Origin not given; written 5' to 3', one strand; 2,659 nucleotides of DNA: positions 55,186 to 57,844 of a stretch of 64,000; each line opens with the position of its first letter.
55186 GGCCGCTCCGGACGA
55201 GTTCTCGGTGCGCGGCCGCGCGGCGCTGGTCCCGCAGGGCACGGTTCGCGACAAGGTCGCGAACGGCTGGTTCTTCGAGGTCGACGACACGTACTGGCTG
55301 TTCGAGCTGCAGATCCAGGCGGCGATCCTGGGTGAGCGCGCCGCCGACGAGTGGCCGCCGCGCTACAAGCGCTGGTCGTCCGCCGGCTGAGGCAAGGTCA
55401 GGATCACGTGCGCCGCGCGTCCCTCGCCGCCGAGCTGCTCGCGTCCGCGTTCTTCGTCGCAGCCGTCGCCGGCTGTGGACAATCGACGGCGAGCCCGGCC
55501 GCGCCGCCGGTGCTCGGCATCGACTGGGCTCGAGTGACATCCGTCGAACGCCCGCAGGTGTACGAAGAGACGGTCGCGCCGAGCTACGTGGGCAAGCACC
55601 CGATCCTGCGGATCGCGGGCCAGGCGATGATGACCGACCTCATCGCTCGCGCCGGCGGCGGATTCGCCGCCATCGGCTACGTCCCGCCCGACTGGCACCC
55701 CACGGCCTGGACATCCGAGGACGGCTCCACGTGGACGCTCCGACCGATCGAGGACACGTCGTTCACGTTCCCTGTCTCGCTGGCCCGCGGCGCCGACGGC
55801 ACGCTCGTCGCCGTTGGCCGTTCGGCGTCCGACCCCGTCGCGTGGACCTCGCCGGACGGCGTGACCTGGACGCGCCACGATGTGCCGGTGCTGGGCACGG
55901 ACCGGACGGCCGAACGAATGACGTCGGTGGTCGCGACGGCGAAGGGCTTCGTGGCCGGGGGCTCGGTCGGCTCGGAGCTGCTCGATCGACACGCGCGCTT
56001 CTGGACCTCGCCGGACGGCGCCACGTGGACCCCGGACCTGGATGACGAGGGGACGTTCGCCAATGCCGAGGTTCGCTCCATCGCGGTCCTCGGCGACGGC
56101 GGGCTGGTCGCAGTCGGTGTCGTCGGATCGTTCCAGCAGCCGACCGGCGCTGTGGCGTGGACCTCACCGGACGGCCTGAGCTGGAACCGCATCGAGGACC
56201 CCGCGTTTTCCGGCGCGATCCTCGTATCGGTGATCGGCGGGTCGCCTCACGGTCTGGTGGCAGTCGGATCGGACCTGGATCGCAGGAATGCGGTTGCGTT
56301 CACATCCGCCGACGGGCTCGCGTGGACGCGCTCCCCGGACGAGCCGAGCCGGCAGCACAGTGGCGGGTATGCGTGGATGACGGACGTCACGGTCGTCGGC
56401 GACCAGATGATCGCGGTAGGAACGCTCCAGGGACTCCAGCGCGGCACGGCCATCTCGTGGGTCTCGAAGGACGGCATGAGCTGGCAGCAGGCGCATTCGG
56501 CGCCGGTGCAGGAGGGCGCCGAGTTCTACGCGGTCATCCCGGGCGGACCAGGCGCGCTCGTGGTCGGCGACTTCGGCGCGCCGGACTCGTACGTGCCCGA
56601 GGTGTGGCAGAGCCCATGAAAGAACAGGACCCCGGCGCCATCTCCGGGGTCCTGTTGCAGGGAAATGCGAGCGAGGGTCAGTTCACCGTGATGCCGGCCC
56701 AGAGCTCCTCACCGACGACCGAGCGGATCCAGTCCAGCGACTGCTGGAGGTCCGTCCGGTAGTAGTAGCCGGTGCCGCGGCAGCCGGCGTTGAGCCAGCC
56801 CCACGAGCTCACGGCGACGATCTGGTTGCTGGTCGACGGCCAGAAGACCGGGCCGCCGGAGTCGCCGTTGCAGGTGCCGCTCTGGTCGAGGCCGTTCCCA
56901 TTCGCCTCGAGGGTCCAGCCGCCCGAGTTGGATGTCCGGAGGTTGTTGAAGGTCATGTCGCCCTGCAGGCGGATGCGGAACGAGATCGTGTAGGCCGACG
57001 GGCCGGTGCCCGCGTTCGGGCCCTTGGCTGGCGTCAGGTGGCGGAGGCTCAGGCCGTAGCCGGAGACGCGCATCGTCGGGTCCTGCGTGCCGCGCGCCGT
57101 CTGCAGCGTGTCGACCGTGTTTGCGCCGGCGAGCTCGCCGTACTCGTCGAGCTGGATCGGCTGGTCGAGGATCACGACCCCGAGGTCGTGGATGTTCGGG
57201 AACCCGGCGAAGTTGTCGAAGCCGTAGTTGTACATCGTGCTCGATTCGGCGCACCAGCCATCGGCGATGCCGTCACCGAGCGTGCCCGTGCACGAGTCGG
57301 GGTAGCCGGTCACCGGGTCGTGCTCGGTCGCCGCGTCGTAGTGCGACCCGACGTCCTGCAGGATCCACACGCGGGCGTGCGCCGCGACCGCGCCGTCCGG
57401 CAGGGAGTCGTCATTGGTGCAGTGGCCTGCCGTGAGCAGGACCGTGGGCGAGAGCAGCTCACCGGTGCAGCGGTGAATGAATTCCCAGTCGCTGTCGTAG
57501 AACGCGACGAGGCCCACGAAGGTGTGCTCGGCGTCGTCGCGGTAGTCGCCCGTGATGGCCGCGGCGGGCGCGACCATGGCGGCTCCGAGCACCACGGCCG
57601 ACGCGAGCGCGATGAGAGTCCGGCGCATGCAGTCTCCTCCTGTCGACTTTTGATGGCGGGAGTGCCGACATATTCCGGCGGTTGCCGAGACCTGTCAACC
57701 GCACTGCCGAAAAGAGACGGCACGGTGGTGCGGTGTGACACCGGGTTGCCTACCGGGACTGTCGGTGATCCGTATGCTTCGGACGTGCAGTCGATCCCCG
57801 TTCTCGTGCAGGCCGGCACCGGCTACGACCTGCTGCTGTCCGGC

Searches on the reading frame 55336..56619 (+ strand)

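Call 65: search_protein_families(library=pfam, proteins=[window:55336-56619:+], max_evalue=0.0001)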
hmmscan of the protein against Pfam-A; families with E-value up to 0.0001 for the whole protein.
window:55336-56619:+ (427 aa): 1 family
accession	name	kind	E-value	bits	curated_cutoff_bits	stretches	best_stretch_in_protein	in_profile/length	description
PF13088.12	BNR_2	-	1.8e-07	31.2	31.4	0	220-332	82-200/277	BNR repeat-like domain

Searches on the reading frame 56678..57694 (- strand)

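Call 65: search_protein_families(library=pfam, proteins=[window:56678-57694:-], max_evalue=0.0001)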
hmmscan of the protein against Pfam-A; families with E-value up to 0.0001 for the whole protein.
window:56678-57694:- (338 aa): 1 family
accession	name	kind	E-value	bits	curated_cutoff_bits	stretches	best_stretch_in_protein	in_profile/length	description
PF00089.32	Trypsin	-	9.2e-11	42.4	20.6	1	265-323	168-220/220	Trypsin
